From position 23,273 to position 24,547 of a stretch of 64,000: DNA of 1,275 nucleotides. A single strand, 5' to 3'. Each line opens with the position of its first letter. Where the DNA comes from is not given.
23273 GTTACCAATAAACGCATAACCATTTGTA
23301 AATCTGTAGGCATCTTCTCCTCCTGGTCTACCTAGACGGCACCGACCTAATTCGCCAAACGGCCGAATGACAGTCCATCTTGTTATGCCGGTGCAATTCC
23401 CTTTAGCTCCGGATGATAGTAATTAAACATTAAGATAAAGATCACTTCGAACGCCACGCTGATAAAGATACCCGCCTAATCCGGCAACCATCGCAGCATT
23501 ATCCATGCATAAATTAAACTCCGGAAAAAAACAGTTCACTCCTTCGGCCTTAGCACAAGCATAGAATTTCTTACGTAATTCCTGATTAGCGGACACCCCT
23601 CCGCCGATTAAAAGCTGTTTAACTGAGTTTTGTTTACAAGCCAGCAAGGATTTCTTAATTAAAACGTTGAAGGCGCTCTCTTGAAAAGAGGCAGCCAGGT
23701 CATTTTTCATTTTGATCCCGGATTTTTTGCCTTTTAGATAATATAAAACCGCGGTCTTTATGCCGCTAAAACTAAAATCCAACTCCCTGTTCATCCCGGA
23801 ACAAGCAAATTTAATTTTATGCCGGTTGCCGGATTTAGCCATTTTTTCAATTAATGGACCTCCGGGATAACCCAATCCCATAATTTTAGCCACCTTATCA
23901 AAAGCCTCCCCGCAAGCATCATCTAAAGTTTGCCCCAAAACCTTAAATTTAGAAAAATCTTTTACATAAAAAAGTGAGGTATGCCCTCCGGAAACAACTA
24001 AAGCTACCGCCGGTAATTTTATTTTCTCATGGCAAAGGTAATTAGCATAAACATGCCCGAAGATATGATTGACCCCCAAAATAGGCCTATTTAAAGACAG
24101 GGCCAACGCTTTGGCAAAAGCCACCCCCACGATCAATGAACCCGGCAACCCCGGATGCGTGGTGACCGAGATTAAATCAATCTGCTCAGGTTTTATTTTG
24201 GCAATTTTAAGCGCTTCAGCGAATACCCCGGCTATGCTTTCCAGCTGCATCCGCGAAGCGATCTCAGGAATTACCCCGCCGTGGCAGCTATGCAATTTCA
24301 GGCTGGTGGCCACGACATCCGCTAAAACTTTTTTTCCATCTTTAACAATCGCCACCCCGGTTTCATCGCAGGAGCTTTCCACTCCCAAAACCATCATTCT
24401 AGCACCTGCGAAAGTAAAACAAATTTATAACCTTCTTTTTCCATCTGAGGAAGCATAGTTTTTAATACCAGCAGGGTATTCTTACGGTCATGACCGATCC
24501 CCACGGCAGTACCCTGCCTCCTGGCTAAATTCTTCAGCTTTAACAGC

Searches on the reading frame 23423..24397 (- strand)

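Call 12: search_protein_families(library=pfam, proteins=[window:23423-24397:-])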
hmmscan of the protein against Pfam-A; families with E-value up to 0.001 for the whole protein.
window:23423-24397:- (324 aa): 2 families
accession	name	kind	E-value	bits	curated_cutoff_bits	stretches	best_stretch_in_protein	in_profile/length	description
PF00814.31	TsaD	-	1.5e-86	290.9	24.8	1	23-305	1-263/264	tRNA N6-adenosine threonylcarbamoyltransferase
PF22521.2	HypF_C_2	-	6.4e-06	26.6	27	1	163-298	97-232/241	Carbamoyltransferase, Kae1-like Domain, second subdomain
